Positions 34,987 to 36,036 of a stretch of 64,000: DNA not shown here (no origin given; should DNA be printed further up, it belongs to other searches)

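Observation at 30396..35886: NifA-like sigma-54 activator divergent from an ATGA-chained operon: orphan ABC ATPase, G3E GTPase, NifS, Cys-rich Fe-S protein (candidate uncharacterised metallocluster/sulfur-trafficking system)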

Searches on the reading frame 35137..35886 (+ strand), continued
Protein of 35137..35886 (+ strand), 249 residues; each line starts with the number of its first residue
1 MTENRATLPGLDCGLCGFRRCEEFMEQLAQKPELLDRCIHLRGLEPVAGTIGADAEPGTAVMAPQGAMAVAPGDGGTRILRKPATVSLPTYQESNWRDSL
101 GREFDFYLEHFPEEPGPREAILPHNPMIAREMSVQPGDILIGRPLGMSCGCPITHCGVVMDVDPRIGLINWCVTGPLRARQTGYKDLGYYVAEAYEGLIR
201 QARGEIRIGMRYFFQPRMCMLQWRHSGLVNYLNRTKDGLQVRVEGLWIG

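Call 43: fold_search(model_id=the predicted structure, library=pdb)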
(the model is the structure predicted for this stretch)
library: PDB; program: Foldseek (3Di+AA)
matches with E <= 10: 609; with E <= 0.001: 0
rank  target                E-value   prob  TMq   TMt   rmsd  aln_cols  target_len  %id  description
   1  5xu0_A                5.4e-02  0.21  0.15  0.17  10.2       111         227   11  Structure of the membrane fusion protein Spr0693 from Streptococcus pneumoniae R6 (released 2018-01-24)
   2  6r76_C                9.2e-02  0.13  0.12  0.10  12.4       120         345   14  Crystal structure of trans-3-Hydroxy-L-proline dehydratase from Thermococcus litoralis - open conformation (released 2019-07-03)
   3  8pkh_EI               1.0e-01  0.13  0.15  0.21  15.2       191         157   12  Borrelia bacteriophage BB1 procapsid, fivefold-symmetrized outer shell (released 2023-07-12)
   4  8rk3_b                1.1e-01  0.23  0.17  0.06  11.3       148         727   14  Bacteriophage JBD30 baseplate - composite structure (released 2024-08-14)
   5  3d37_A                1.2e-01  0.11  0.16  0.13  13.7       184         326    8  The crystal structure of the tail protein from Neisseria meningitidis MC58 (released 2008-07-08)
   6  5vx6_A                1.5e-01  0.25  0.16  0.18  18.1       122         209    9  Structure of Bacillus subtilis Inhibitor of motility (MotI/DgrA) (released 2017-11-22)
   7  3cbt                  1.9e-01  0.08  0.13  0.14  14.6       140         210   14  Crystal structure of SC4828, a unique phosphatase from Streptomyces coelicolor (released 2008-03-25)
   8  2z6b_D                2.0e-01  0.14  0.20  0.15  15.3       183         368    8  Crystal Structure Analysis of (gp27-gp5)3 conjugated with Fe(III) protoporphyrin (released 2008-04-15)
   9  7qpo_A                2.0e-01  0.13  0.13  0.10  13.0       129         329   14  Crystal structure of human trans-3-Hydroxy-L-proline dehydratase (released 2022-08-17)
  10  6r76_D                2.1e-01  0.08  0.12  0.10  13.3       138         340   14  Crystal structure of trans-3-Hydroxy-L-proline dehydratase from Thermococcus litoralis - open conformation (released 2019-07-03)
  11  1k28_D                2.1e-01  0.08  0.15  0.11  16.7       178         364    6  The Structure of the Bacteriophage T4 Cell-Puncturing Device (released 2002-02-06)
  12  3oyp_A                2.1e-01  0.04  0.09  0.11  13.2       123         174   10  HCV NS3/4A in complex with ligand 3 (released 2010-12-01)
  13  7qpo_B                2.2e-01  0.08  0.12  0.09  13.3       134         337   12  Crystal structure of human trans-3-Hydroxy-L-proline dehydratase (released 2022-08-17)
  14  8pkh_EB               2.4e-01  0.10  0.16  0.22  11.4       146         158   13  Borrelia bacteriophage BB1 procapsid, fivefold-symmetrized outer shell (released 2023-07-12)
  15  9io5_H                2.5e-01  0.57  0.15  0.08   5.8        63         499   17  Cryo-EM structure of G1-ATPase dimer from Mycoplasma mobile gliding machinery (released 2025-03-12)
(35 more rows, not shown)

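Call 52: find_encoding_contigs(protein=P0003, flank=10000, max_places=2)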
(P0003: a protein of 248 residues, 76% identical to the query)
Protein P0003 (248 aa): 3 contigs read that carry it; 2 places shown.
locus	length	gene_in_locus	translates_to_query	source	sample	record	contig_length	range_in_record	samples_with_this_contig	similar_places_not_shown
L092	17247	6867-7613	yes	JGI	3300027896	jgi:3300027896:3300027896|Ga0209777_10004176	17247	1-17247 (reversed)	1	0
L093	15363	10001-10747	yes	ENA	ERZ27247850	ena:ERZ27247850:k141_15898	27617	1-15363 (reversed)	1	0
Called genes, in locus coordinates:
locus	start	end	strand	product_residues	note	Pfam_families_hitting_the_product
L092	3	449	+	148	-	?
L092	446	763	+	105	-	PF04365:BrnT_toxin (weak)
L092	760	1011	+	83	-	PF12441:CopG_antitoxin (weak)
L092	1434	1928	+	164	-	PF16697:Yop-YscD_cpl, PF00498:FHA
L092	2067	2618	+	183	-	-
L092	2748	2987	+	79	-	-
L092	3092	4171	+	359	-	PF01547:SBP_bac_1, PF13416:SBP_bac_8, PF13531:SBP_bac_11, PF13343:SBP_bac_6 (weak)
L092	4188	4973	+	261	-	PF00005:ABC_tran, PF13304:AAA_21 (faint)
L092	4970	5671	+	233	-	PF02492:cobW, PF03308:MeaB (faint)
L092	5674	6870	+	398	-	PF00266:Aminotran_5, PF01041:DegT_DnrJ_EryC1 (weak), PF01212:Beta_elim_lyase (weak)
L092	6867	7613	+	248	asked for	PF04060:FeS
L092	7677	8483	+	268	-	PF00528:BPD_transp_1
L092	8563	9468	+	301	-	PF00528:BPD_transp_1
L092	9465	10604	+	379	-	PF02463:SMC_N (faint), PF00005:ABC_tran, PF13304:AAA_21 (faint), PF17850:CysA_C_terminal, PF12857:TOBE_3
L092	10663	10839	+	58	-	-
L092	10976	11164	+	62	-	PF07963:N_methyl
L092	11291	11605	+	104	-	-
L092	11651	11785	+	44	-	-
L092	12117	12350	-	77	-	-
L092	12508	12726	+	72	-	-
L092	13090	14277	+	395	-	PF02670:DXP_reductoisom, PF08436:DXP_redisom_C, PF13288:DXPR_C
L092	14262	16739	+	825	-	PF02163:Peptidase_M50, PF00595:PDZ (faint), PF13180:PDZ_2 (weak), PF14685:PDZ_Tricorn (faint), PF17820:PDZ_6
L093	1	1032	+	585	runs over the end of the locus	PF00005:ABC_tran (faint), PF02463:SMC_N (faint), PF13175:AAA_15, PF13476:AAA_23, PF13175:AAA_15, PF13304:AAA_21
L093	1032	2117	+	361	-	PF02086:MethyltransfD12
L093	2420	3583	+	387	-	PF02771:Acyl-CoA_dh_N, PF02770:Acyl-CoA_dh_M, PF00441:Acyl-CoA_dh_1, PF08028:Acyl-CoA_dh_2 (weak)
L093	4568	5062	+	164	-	PF16697:Yop-YscD_cpl, PF00498:FHA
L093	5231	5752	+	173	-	-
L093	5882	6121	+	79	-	-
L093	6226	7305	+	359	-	PF01547:SBP_bac_1, PF13416:SBP_bac_8, PF13531:SBP_bac_11, PF13343:SBP_bac_6 (weak)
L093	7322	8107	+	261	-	PF00005:ABC_tran, PF13304:AAA_21 (faint)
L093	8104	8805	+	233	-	PF02492:cobW, PF03308:MeaB (faint)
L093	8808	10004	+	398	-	PF00266:Aminotran_5, PF01041:DegT_DnrJ_EryC1 (weak), PF01212:Beta_elim_lyase (weak)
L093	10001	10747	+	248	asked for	PF04060:FeS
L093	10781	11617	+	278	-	PF00528:BPD_transp_1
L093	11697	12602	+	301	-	PF00528:BPD_transp_1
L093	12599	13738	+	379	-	PF02463:SMC_N (faint), PF00005:ABC_tran, PF13304:AAA_21 (faint), PF17850:CysA_C_terminal, PF12857:TOBE_3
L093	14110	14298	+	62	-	PF07963:N_methyl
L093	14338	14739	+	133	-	-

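Call 60: fold_search(model_id=the predicted structure, library=viral)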
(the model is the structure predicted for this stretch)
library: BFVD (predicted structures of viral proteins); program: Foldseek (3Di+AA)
matches with E <= 10: 398; with E <= 0.001: 0
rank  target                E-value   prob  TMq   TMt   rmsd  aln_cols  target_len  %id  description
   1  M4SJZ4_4              4.9e-03  0.30  0.12  0.04  15.3       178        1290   11  LamG-like jellyroll fold domain-containing protein (Fragment) [Synechococcus phage Syn30]
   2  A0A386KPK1            7.5e-03  0.38  0.19  0.10  21.2       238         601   12  Minor tail protein [Microbacterium phage ValentiniPuff]
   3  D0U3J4                1.7e-02  0.33  0.15  0.13  15.7       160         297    9  Structural protein (Fragment) [Cyanophage S-RIM24]
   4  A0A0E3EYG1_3          1.7e-02  0.28  0.15  0.05  15.1       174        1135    9  Structural protein [Synechococcus phage ACG-2014d]
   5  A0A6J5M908            2.1e-02  0.38  0.19  0.06  16.4       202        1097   12  Uncharacterized protein [uncultured Caudovirales phage]
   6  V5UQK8                3.3e-02  0.51  0.17  0.09  16.5       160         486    9  Minor tail protein [Enterococcus phage IME_EF3]
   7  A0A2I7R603            4.0e-02  0.21  0.13  0.05  20.1       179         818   10  (no name in the UniProt tables at hand)
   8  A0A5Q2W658            4.2e-02  0.44  0.23  0.11  11.0       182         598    8  (no name in the UniProt tables at hand)
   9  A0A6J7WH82            5.0e-02  0.11  0.14  0.13  24.6       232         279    7  Uncharacterized protein [uncultured Caudovirales phage]
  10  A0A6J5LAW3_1          5.3e-02  0.51  0.22  0.06  13.2       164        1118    6  Uncharacterized protein [uncultured Caudovirales phage]
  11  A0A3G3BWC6            6.0e-02  0.25  0.20  0.19  12.1       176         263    7  YqbQ/XkdQ domain-containing protein [Bacillus phage vB_BboS-125]
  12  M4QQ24                6.0e-02  0.25  0.18  0.14  15.6       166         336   10  Uncharacterized protein [Prochlorococcus phage MED4-213]
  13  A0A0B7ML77            6.0e-02  0.15  0.15  0.15  15.5       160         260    7  Putative baseplate hub subunit [Enterobacteria phage GEC-3S]
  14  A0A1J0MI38            6.4e-02  0.28  0.21  0.26  15.3       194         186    9  Baseplate hub subunit [Klebsiella phage KPV15]
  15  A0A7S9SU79            6.4e-02  0.18  0.15  0.10  14.4       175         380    9  Uncharacterized protein [Virus NIOZ-UU159]
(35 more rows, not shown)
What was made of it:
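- Tried and rejected: Searches of the good model against PDB and BFVD gave nothing (best E = 0.054 and 0.005, TM below 0.25; calls 43, 60).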

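Call 65: search_protein_families(library=pfam, proteins=[P0173, P0255, P0158, P0254, P0234, P0148, P0197], max_evalue=0.1)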
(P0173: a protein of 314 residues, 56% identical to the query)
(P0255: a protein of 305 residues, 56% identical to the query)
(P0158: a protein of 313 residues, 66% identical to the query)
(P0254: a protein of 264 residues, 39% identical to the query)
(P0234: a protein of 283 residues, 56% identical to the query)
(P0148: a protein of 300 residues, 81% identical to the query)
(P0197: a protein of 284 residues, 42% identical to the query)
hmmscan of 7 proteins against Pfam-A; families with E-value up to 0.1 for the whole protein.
P0173 (314 aa): 2 families
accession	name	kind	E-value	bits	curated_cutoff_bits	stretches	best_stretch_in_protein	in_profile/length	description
PF00266.25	Aminotran_5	-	3.2e-08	33.4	21.5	1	6-130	244-358/371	Aminotransferase class-V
PF04060.18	FeS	-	1.7e-07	31.3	23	1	202-233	1-32/33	Putative Fe-S cluster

P0255 (305 aa): 3 families
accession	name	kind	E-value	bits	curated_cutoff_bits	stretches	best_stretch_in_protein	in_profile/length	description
PF00266.25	Aminotran_5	-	2.4e-15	56.8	21.5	1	22-159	247-371/371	Aminotransferase class-V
PF04060.18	FeS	-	5.2e-08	32.9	23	1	198-229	1-32/33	Putative Fe-S cluster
PF05036.18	SPOR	-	0.073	13.9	21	0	138-172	39-72/76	SPOR domain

P0158 (313 aa): 1 family
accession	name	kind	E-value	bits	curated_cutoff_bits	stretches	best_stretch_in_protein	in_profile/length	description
PF04060.18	FeS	-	0.0001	22.4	23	1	6-21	1-16/33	Putative Fe-S cluster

P0254 (264 aa): 0 families

P0234 (283 aa): 0 families

P0148 (300 aa): 0 families

P0197 (284 aa): 1 family
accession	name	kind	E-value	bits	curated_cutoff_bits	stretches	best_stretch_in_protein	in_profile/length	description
PF04060.18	FeS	-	6.2e-09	35.9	23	1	17-49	1-33/33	Putative Fe-S cluster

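Call 66: search_solved_structures(query=A3, max_evalue=10)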
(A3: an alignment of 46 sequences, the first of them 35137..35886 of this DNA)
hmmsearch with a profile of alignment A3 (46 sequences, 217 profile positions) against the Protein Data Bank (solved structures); distinct sequences matched with E-value up to 10: 14.
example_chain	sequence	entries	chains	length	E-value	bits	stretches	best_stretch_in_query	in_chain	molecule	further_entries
4djd_C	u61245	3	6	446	3.9e-07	33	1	6-52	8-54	Corrinoid/iron-sulfur protein large subunit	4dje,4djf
9fzy_F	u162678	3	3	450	3.3e-05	26.7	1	8-54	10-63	Corrinoid iron-sulfur protein large subunit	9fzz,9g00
2h9a_A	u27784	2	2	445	3.4e-05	26.6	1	6-51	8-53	Carbon monoxide dehydrogenase corrinoid/iron-sulfur protein, gamma subunit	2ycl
4c1n_A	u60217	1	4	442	3.5e-05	26.6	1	6-51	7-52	CARBON MONOXIDE DEHYDROGENASE CORRINOID/IRON-SULFUR PROTEIN, GAMMA SUBUNIT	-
7zc6_B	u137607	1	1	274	0.00017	24.3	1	7-50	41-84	RnfB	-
9eri_B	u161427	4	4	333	0.00018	24.2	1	8-52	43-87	Na(+)-translocating ferredoxin:NAD(+) oxidoreductase complex subunit B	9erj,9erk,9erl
8ahx_B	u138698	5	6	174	0.0027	20.4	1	5-41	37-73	Ion-translocating oxidoreductase complex subunit B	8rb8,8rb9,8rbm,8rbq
6ian_C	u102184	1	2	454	0.51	13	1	21-92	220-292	Intraflagellar transport protein 81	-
9b0z_B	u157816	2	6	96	0.81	12.3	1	28-98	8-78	Optineurin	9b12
5b83_B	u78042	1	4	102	0.86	12.2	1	27-97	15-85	Optineurin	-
9b0b_A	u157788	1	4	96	1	12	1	28-98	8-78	Optineurin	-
5wq4_C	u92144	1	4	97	1.3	11.6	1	26-100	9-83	Optineurin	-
5onl_A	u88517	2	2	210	1.5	11.5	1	146-212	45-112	YndL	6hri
5onj_A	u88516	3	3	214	1.5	11.4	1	146-212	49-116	YndL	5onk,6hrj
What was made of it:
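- On PF04060 FeS domain ([4Fe-4S] domain of RnfB / CFeSP): The profile matches PDB 4djd_C at E = 3.9e-7 (call 66).
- On RnfB / CFeSP as whole proteins: PDB matches cover only query positions 5-54 (call 66).
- The FeSX N-terminal domain matches the [4Fe-4S] domain of CFeSP and RnfB (E = 3.9e-7, call 66).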
